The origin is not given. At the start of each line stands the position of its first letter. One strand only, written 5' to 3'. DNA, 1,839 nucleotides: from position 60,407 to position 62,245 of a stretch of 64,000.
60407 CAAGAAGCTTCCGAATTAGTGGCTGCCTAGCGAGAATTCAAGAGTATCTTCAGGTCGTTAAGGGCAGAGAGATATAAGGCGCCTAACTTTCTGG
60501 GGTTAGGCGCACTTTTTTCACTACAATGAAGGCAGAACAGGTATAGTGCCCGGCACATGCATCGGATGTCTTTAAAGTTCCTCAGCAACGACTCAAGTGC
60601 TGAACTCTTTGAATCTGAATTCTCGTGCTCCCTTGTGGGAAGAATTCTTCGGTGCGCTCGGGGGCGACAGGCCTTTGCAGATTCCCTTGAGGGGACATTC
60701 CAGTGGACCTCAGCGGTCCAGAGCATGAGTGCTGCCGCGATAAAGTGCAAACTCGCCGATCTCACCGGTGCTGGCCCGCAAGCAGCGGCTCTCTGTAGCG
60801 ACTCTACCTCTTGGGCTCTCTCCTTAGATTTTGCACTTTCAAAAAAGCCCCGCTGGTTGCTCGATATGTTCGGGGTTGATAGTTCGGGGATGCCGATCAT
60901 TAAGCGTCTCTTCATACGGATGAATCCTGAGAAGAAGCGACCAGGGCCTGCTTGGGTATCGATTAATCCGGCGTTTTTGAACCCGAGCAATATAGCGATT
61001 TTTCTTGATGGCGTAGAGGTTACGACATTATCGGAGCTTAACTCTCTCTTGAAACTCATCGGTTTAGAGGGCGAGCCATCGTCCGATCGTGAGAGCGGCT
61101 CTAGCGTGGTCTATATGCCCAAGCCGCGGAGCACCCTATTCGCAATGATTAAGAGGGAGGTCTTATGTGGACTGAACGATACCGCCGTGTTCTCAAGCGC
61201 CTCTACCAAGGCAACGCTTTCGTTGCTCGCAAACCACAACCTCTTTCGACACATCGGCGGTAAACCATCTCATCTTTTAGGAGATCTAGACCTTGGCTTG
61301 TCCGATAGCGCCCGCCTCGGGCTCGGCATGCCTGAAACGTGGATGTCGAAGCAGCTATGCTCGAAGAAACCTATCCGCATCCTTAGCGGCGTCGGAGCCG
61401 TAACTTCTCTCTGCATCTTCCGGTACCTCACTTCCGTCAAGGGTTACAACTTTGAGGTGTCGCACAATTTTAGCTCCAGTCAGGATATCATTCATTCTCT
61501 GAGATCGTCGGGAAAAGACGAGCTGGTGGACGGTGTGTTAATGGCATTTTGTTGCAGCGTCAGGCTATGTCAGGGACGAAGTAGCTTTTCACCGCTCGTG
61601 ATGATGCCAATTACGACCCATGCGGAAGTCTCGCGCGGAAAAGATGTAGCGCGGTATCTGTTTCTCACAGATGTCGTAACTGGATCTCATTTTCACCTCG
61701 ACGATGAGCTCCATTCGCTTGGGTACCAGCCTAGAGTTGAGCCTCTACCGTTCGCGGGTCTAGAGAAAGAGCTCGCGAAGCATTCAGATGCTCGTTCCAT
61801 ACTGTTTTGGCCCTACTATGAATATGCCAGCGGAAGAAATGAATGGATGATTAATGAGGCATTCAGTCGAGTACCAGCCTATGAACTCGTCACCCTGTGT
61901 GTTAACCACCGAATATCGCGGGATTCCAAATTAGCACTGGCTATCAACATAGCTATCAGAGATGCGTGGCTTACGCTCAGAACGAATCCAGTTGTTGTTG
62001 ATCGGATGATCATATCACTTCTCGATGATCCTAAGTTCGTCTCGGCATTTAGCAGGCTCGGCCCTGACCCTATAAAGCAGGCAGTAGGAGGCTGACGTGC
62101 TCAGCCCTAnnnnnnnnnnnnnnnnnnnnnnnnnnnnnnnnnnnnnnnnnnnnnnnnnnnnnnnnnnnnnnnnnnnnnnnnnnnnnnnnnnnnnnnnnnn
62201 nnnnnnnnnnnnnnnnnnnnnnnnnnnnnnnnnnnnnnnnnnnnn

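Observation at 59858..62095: Tandem pair of an uncharacterised ~180-aa domain family, one copy fused to a cytoplasmic PBP-like sensor domain (third copy at 22.0 kb)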

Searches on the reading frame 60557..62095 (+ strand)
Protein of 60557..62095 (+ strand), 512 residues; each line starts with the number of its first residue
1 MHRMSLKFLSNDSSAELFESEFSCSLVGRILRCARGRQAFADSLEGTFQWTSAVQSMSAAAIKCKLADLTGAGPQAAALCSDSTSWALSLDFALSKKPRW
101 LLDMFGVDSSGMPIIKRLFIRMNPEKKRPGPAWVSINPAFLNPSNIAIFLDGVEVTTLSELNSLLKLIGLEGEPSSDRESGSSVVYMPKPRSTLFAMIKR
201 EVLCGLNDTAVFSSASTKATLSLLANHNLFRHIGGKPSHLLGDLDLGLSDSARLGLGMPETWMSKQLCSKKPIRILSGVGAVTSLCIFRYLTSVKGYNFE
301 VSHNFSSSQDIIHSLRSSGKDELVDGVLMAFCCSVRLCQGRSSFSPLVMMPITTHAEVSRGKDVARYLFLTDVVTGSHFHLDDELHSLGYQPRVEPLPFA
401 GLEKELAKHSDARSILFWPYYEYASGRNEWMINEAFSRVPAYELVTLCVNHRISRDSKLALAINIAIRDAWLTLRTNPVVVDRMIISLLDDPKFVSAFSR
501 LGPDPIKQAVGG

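Call 4: search_protein_families(library=pfam, proteins=[window:60557-62092:+], max_evalue=1)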
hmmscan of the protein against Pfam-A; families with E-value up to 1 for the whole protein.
window:60557-62092:+ (512 aa): 0 families

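Call 5: search_protein_families(library=ncbifam, proteins=[window:60557-62092:+], max_evalue=1)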
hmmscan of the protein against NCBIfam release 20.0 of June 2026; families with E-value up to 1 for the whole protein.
window:60557-62092:+ (512 aa): 0 families

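Call 18: find_homologous_proteins(query=window:60557-62092:+)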
Query window:60557-62092:+ (512 aa): 36 proteins with E <= 0.001 among 8000 candidates.
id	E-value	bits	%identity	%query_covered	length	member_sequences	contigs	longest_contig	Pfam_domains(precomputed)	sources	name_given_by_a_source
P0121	0.0e+0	1156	100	100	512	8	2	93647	-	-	-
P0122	3.2e-258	875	75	100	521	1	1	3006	-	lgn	-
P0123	1.3e-252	857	83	89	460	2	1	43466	-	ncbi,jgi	ncbi:MAG: hypothetical protein RL518_661 [Pseudomonadota bacterium]|jgi:hypothetical protein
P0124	1.5e-176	606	56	99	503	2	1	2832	-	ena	-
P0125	5.0e-174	598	55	99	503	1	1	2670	-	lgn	-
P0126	3.1e-173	595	53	100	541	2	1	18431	-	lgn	-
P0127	2.3e-169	582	55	99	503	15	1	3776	-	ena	-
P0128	3.5e-159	549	52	99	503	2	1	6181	-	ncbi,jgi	jgi:hypothetical protein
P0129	7.1e-157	541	54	90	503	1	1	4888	-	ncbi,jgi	jgi:hypothetical protein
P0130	5.7e-146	505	61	76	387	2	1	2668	-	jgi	jgi:hypothetical protein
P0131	4.0e-141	489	48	98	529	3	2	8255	-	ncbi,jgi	jgi:hypothetical protein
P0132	1.2e-106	376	41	98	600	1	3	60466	-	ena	-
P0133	4.1e-102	361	39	98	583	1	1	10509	-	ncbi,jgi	jgi:hypothetical protein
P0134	1.0e-100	356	38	98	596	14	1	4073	-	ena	-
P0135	8.8e-95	336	45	69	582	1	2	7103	-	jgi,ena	-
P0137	1.1e-90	323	76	41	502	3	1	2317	-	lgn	-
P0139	2.5e-85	305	79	36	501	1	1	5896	-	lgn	-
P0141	7.2e-81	290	80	34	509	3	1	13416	-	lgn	-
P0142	1.7e-80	289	37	98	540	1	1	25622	-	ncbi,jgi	jgi:hypothetical protein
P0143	1.5e-78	283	81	33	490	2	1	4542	-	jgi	jgi:hypothetical protein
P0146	1.9e-60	223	32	87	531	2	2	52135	-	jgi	jgi:hypothetical protein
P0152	1.6e-33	134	27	97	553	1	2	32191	-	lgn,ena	-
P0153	8.9e-29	119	59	24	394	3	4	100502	-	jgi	jgi:hypothetical protein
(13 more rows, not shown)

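Call 28: find_encoding_contigs(protein=window:60557-62095:+, flank=10000, max_places=6)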
Protein window:60557-62095:+ (512 aa): 2 contigs read that carry it; 2 places shown.
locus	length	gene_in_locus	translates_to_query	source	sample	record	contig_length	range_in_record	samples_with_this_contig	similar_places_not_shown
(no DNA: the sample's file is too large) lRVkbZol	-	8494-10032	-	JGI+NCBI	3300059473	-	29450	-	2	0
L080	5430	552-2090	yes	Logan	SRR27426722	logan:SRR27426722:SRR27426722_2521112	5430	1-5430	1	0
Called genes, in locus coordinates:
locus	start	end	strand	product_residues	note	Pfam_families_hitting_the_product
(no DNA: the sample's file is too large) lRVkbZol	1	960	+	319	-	?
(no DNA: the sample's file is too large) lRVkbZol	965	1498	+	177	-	-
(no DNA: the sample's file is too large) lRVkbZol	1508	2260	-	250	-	PF03741:TerC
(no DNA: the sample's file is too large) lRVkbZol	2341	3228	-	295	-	-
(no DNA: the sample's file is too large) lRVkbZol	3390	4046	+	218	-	PF24675:NpmA, PF02390:Methyltransf_4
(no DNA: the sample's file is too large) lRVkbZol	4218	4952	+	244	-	PF00005:ABC_tran, PF13304:AAA_21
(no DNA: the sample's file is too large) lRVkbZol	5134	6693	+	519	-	PF16949:ABC_tran_2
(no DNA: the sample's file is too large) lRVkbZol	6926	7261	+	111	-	-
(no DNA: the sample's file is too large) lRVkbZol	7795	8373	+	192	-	-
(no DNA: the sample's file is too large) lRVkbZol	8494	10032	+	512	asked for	-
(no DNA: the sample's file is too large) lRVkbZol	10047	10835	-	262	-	PF01209:Ubie_methyltran (weak), PF13489:Methyltransf_23, PF08003:Methyltransf_9 (weak), PF13649:Methyltransf_25, PF13847:Methyltransf_31, PF08241:Methyltransf_11, PF08242:Methyltransf_12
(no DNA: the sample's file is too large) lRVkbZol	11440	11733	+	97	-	-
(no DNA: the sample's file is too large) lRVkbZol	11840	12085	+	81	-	-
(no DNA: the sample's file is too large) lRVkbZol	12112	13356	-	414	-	PF09594:GT87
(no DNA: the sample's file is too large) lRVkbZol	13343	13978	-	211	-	PF14681:UPRTase, PF00156:Pribosyltran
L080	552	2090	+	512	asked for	-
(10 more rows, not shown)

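Call 34: predict_structure(alignment_id=A3)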
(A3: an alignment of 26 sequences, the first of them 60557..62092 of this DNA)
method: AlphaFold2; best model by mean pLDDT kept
length: 512 residues; sequences in the alignment: 26
mean_pLDDT: 85.6   pTM: 0.62
mean pLDDT of the five models: 85.6, 84.9, 84.9, 84.4, 83.5
residues with pLDDT >= 90: 266; 70-90: 199; 50-70: 22; < 50: 25
segments of 3 or more residues with pLDDT < 50: 174-190, 505-512
pLDDT, mean of each block of 10 residues (from residue 1): 95 91 93 81 78 96 94 87 89 94 93 93 90 94 96 94 92 43 34 84 91 84 87 77 77 87 93 92 96 96 85 78 84 83 87 93 84 88 83 83 81 91 82 90 92 92 95 93 93 84 50 32
secondary structure, 60 per line:
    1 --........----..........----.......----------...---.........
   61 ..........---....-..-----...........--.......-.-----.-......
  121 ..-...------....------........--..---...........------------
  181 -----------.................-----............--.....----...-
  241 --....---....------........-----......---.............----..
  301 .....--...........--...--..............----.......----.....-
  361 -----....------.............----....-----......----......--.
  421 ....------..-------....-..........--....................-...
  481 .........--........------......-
elements in order: E3-10 E15-24 E29-35 E46-48 H52-70 H74-77 H86-96 H99-105 H115-118 E119-122 E133-136 E146-150 H158-168 H192-208 H214-225 H228-232 H243-246 H250-253 H260-267 E273-278 H282-294 E299-305 H308-318 E326-330 H331-339 E344-350 E355-359 E366-369 H376-388 E393-396 H402-407 E412-417 H420-424 H440-443 E445-450 H451-454 H457-476 H478-489 H492-499 H506-511

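Call 38: fold_search(model_id=the predicted structure, library=pdb)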
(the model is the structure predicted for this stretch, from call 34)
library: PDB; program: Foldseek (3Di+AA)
matches with E <= 10: 1301; with E <= 0.001: 349
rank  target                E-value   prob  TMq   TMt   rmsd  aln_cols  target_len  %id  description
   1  6ssy_A                1.2e-06  1.00  0.33  0.52   6.1       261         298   13  Taurine ABC transporter substrate binding protein TauA from E. coli in complex with 2-Aminoethylphosphonic acid (released 2019-12-18)
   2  6g4r_B                1.8e-06  1.00  0.26  0.38  20.6       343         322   14  Corynebacterium glutamicum OxyR C206S mutant, H2O2-bound (released 2018-12-05)
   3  6g4r_E                3.6e-06  1.00  0.27  0.40  21.0       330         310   15  Corynebacterium glutamicum OxyR C206S mutant, H2O2-bound (released 2018-12-05)
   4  6g1d_D                4.0e-06  1.00  0.26  0.38  25.3       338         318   15  Corynebacterium glutamicum OxyR C206 mutant (released 2018-12-05)
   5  3hn0_B                4.2e-06  1.00  0.27  0.45  12.9       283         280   14  CRYSTAL STRUCTURE OF AN ABC TRANSPORTER (BDI_1369) FROM PARABACTEROIDES DISTASONIS AT 1.75 A RESOLUTION (released 2009-07-07)
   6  6g1d_B                4.4e-06  1.00  0.26  0.38  19.4       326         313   15  Corynebacterium glutamicum OxyR C206 mutant (released 2018-12-05)
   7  4rns_A                6.1e-06  1.00  0.23  0.43   7.0       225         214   15  PcpR inducer binding domain (apo-form) (released 2014-11-26)
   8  3un6                  7.2e-06  1.00  0.33  0.54  11.1       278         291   12  2.0 Angstrom Crystal Structure of Ligand Binding Component of ABC-type Import System from Staphylococcus aureus with Zin (released 2011-12-07)
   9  6g1d_A                7.5e-06  1.00  0.27  0.39   6.6       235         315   12  Corynebacterium glutamicum OxyR C206 mutant (released 2018-12-05)
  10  6g1d_C                7.5e-06  1.00  0.25  0.38   7.0       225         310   13  Corynebacterium glutamicum OxyR C206 mutant (released 2018-12-05)
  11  3axf_A                9.3e-06  1.00  0.21  0.39  10.3       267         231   12  Perrhenate binding to A11C/R153C ModA mutant (released 2012-02-01)
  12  3gzg_A                1.2e-05  1.00  0.23  0.43   9.6       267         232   11  Crystal structure of the Xanthomonas axonopodis pv. citri molybdate-binding protein (ModA) mutant (K127S) (released 2009-05-12)
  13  4nhb_B                1.2e-05  1.00  0.26  0.39  14.1       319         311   12  Crystal structure of a TRAP periplasmic solute binding protein from Desulfovibrio desulfuricans (Ddes_1525), Target EF (released 2013-11-20)
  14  4x6g_C                1.2e-05  1.00  0.25  0.38   6.5       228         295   13  Full-length OxyR C199D from pseudomonas aeruginosa (released 2015-04-29)
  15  6l33_A                1.4e-05  1.00  0.24  0.50   6.4       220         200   13  Crystal structure of the regulatory domain of MexT, a transcriptional activator in Pseudomonas aeruginosa (released 2019-10-30)
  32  3hn0_A                2.2e-05  1.00  0.33  0.56  10.6       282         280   14  CRYSTAL STRUCTURE OF AN ABC TRANSPORTER (BDI_1369) FROM PARABACTEROIDES DISTASONIS AT 1.75 A RESOLUTION (released 2009-07-07)
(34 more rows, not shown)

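Call 42: search_protein_families(library=padloc, proteins=[window:60557-62092:+], max_evalue=0.01)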
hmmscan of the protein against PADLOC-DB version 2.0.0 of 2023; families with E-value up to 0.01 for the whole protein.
window:60557-62092:+ (512 aa): 0 families

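Call 53: search_protein_families(library=pfam, proteins=[P0137, P0143], max_evalue=0.01)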
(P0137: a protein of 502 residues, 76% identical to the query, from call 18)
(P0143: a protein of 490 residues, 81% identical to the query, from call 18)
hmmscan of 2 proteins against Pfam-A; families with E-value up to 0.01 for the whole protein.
P0137 (502 aa): 0 families

P0143 (490 aa): 0 families

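Call 54: find_encoding_contigs(protein=P0132, flank=8000, max_places=2)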
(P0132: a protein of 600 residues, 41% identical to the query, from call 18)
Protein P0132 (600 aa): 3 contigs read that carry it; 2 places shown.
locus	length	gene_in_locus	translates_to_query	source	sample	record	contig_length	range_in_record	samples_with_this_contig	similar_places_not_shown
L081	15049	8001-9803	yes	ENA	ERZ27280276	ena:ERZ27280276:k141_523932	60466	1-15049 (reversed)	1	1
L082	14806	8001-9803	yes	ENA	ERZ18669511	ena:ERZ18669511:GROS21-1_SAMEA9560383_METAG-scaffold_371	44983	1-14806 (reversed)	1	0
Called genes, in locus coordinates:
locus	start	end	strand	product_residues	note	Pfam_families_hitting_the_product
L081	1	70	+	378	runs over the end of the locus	PF01702:TGT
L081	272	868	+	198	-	-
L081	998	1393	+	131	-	PF00583:Acetyltransf_1, PF13673:Acetyltransf_10 (weak), PF13508:Acetyltransf_7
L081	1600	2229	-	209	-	PF00230:MIP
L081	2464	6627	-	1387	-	PF07995:GSDH, PF00801:PKD, PF18911:PKD_4, PF00801:PKD, PF18911:PKD_4, PF22352:K319L-like_PKD (weak), PF00801:PKD, PF18911:PKD_4, +2 more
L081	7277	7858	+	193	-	-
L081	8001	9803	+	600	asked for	-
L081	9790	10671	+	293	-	PF01135:PCMT (weak), PF01209:Ubie_methyltran (weak), PF02353:CMAS (weak), PF13489:Methyltransf_23, PF13847:Methyltransf_31, PF08241:Methyltransf_11, PF08242:Methyltransf_12, PF13649:Methyltransf_25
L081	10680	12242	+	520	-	PF00171:Aldedh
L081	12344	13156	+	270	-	PF13489:Methyltransf_23, PF01209:Ubie_methyltran (weak), PF02353:CMAS (weak), PF08241:Methyltransf_11, PF08242:Methyltransf_12, PF13649:Methyltransf_25, PF13847:Methyltransf_31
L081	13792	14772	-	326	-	-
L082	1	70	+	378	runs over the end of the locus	PF01702:TGT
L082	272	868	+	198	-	-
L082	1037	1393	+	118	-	PF00583:Acetyltransf_1, PF13673:Acetyltransf_10 (weak), PF13508:Acetyltransf_7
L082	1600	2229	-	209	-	PF00230:MIP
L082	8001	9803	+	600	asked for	-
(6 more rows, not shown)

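Call 55: find_encoding_contigs(protein=P0146, flank=8000, max_places=2)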
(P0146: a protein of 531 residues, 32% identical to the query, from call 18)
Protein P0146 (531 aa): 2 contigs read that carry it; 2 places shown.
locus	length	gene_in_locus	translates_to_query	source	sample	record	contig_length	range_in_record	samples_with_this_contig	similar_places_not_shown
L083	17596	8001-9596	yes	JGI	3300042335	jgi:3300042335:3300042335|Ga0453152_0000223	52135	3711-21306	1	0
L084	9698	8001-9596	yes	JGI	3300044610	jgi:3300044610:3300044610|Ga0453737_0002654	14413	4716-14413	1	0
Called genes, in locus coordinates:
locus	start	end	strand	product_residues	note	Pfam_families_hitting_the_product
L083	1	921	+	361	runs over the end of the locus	-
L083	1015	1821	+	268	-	-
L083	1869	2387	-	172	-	PF10543:ORF6N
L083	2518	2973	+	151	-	PF06094:GGACT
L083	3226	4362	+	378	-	PF00089:Trypsin, PF13365:Trypsin_2 (weak)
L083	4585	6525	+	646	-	PF01757:Acyl_transf_3, PF19040:SGNH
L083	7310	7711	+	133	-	-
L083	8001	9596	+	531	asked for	-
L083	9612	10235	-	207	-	PF00702:Hydrolase (weak), PF12710:HAD, PF08282:Hydrolase_3 (weak)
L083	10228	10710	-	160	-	PF00293:NUDIX, PF14815:NUDIX_4 (weak)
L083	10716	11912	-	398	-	-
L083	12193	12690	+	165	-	-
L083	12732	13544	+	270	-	PF13489:Methyltransf_23, PF01209:Ubie_methyltran, PF08241:Methyltransf_11, PF08242:Methyltransf_12, PF13649:Methyltransf_25, PF13847:Methyltransf_31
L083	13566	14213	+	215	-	PF12917:YfbR-like, PF13023:HD_3, PF01966:HD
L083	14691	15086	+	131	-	-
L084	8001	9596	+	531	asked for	-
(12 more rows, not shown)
